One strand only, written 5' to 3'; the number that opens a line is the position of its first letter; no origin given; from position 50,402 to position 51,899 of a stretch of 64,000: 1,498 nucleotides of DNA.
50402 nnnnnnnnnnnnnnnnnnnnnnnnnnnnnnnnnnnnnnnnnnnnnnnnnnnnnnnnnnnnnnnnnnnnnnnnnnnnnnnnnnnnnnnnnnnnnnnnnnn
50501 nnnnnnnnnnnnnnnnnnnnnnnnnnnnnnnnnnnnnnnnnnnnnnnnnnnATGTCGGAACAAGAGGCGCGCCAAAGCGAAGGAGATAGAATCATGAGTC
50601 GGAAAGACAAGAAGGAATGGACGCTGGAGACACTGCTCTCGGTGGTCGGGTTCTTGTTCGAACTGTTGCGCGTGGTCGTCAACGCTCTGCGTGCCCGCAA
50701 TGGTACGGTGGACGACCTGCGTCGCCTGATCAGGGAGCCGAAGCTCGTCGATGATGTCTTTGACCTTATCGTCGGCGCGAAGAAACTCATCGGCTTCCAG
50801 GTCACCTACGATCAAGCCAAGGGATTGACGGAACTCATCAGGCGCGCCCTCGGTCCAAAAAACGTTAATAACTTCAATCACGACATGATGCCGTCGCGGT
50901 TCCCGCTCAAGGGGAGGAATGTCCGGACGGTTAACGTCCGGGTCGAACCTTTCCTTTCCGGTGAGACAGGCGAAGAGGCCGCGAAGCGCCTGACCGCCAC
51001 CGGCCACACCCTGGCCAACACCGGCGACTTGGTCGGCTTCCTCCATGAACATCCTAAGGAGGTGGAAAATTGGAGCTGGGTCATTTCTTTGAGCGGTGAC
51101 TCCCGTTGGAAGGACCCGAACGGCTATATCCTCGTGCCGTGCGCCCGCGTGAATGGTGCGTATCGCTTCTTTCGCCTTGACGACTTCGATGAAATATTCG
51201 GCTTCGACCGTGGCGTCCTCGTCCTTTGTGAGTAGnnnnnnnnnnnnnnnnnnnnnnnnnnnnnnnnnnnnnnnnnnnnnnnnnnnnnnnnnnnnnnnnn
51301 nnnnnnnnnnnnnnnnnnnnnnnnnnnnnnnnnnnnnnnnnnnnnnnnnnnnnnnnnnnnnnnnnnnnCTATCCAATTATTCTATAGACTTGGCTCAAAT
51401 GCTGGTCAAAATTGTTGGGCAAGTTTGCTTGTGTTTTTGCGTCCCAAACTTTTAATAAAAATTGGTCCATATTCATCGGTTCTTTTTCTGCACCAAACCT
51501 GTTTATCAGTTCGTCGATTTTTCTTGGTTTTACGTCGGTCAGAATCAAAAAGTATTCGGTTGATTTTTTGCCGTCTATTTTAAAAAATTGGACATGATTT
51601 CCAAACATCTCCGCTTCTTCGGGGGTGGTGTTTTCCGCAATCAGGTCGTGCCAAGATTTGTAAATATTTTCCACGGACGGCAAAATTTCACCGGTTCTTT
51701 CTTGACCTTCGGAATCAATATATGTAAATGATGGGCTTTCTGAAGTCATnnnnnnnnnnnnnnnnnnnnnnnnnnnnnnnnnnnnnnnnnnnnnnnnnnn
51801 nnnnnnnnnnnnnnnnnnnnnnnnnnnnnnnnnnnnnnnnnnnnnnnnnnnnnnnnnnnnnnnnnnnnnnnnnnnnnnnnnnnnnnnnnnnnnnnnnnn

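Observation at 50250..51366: About 1 kb GC-rich insertion at the 3-prime end of the uvrD-like gene flanked by 47-bp direct repeats that regenerate the gene end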

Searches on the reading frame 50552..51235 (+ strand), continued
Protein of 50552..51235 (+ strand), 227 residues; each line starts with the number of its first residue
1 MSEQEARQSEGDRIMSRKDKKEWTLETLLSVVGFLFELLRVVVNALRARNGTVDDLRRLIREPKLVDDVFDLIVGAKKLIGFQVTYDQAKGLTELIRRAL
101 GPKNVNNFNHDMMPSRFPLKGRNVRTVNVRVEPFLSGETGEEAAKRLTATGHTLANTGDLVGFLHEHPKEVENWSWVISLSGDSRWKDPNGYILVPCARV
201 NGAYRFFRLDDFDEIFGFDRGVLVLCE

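Call 102: search_protein_representatives(alignment_id=A3)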
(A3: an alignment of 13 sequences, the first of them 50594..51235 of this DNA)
Query: 13 sequences, 216 profile positions. Proteins with E-value up to 0.001 (for the whole library): 758; up to 1e-10: 206; up to 1e-30: 47. The best 150 are listed.
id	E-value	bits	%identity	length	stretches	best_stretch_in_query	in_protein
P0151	3.1e-113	393.0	-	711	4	51-215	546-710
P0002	1.5e-91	322.1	-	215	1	1-216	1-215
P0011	3.4e-85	301.3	-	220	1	1-216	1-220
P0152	4.2e-77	274.9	-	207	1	11-216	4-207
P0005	1.4e-75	269.9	-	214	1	19-216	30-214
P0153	1.6e-73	263.2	-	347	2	68-214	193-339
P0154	4.1e-70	252.0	-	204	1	12-216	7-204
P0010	3.0e-65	236.2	-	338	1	24-215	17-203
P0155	5.2e-65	235.4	-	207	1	41-215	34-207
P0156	1.3e-63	230.7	-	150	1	77-216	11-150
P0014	5.0e-63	228.9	-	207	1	1-216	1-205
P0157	2.0e-62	226.9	-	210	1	22-216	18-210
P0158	4.7e-61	222.4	-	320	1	65-216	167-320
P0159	3.8e-59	216.2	-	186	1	66-216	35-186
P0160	1.5e-57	211.0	-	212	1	1-213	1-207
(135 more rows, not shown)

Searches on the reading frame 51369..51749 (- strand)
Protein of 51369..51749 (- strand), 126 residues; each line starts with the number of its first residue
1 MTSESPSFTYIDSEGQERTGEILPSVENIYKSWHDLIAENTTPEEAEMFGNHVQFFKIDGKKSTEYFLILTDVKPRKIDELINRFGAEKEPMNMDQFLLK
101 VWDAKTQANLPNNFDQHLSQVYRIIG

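Call 13: search_protein_families(library=pfam, proteins=[window:51369-51749:-], max_evalue=0.1)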
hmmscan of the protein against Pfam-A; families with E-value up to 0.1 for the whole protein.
window:51369-51749:- (126 aa): 2 families
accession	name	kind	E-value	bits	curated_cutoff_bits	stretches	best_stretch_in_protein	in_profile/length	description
PF24064.2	HTH_NPRL3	-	0.0019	18.5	27.2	1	32-86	6-58/62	GATOR1 complex protein NPRL3, C-terminal HTH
PF01250.22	Ribosomal_S6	-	0.068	13.8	27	0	26-87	17-79/90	Ribosomal protein S6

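Call 18: find_encoding_contigs(protein=window:51369-51749:-, flank=6000, max_places=10)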
Protein window:51369-51749:- (126 aa): 2 contigs read that carry it; 1 place shown.
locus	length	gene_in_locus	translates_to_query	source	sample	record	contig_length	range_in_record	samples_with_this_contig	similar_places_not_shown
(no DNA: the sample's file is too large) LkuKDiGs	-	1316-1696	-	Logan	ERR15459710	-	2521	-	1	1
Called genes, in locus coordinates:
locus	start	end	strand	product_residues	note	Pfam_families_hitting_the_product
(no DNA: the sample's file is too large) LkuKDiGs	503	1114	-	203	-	-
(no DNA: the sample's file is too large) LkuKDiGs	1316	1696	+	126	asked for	-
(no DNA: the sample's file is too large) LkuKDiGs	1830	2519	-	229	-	?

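Call 65: find_homologous_proteins(query=window:51369-51749:-, max_evalue=0.00001)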
Query window:51369-51749:- (126 aa): 3 proteins with E <= 0.00001 among 10 candidates.
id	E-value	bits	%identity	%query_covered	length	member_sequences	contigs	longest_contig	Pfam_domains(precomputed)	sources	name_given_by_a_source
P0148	5.0e-74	264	94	100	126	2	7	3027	-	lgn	-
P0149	4.5e-69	248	87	100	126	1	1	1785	-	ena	-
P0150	7.4e-64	231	83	99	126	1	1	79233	-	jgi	-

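Call 68: find_encoding_contigs(protein=P0150, flank=8000, max_places=3)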
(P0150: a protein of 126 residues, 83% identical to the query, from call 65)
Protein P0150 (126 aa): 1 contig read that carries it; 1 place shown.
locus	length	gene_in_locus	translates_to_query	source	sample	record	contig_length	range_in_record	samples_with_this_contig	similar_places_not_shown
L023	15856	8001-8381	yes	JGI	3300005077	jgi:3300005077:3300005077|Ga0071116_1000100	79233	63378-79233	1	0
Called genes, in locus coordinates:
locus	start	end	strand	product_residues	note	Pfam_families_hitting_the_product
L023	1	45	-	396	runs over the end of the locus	PF00009:GTP_EFTU, PF03144:GTP_EFTU_D2, PF03143:GTP_EFTU_D3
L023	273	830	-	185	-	-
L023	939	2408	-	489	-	PF13230:GATase_4, PF13522:GATase_6, PF13537:GATase_7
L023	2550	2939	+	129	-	-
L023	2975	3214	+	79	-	-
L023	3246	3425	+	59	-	-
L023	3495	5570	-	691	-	PF00009:GTP_EFTU, PF03144:GTP_EFTU_D2, PF22042:EF-G_D2, PF14492:EFG_III, PF16658:RF3_C (weak), PF03764:EFG_IV, PF00679:EFG_C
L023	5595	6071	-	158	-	PF00177:Ribosomal_S7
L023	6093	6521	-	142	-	PF00164:Ribosom_S12_S23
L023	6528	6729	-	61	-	-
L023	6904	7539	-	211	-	-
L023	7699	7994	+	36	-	-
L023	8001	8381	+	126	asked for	-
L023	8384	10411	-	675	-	PF00580:UvrD-helicase, PF13245:AAA_19, PF01443:Viral_helicase1 (faint), PF13087:AAA_12 (faint), PF13361:UvrD_C, PF13538:UvrD_C_2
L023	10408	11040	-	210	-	-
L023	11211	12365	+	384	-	PF01702:TGT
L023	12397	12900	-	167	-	-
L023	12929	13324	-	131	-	-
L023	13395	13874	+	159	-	PF02590:SPOUT_MTase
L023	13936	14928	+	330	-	PF00579:tRNA-synt_1b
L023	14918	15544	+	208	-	PF01161:PBP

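Call 69: find_encoding_contigs(protein=P0148, flank=3000, max_places=8)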
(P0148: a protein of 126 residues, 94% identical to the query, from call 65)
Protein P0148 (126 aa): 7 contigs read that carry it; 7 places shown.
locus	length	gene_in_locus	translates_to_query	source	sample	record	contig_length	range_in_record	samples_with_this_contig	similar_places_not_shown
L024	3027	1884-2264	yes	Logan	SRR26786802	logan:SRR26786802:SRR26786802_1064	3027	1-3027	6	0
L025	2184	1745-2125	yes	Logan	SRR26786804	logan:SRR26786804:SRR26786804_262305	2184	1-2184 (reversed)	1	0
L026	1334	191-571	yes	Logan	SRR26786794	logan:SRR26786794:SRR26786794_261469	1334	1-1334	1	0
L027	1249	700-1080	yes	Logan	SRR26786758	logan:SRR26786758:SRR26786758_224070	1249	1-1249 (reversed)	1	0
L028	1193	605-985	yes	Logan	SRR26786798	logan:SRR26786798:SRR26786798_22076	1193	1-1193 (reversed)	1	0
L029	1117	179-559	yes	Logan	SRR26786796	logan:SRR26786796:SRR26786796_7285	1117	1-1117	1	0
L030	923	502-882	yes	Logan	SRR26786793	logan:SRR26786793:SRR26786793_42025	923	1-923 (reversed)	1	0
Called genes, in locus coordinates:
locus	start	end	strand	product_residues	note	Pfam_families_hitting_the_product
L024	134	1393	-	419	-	-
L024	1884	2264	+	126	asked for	-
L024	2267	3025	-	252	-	?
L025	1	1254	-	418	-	?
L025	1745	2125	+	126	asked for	-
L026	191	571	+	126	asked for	-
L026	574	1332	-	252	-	?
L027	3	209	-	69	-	?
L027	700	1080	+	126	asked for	-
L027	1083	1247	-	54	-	?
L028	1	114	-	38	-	?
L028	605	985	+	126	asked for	-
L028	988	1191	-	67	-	?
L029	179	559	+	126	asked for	-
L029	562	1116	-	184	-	?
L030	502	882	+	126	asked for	-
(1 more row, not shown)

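Call 93: search_protein_families(library=ncbifam, proteins=[window:51369-51749:-], max_evalue=0.01)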
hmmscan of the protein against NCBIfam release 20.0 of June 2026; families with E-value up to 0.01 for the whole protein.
window:51369-51749:- (126 aa): 0 families

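Call 94: search_protein_families(library=padloc, proteins=[window:51369-51749:-], max_evalue=0.01)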
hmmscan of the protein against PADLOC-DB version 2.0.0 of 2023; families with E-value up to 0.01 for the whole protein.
window:51369-51749:- (126 aa): 0 families
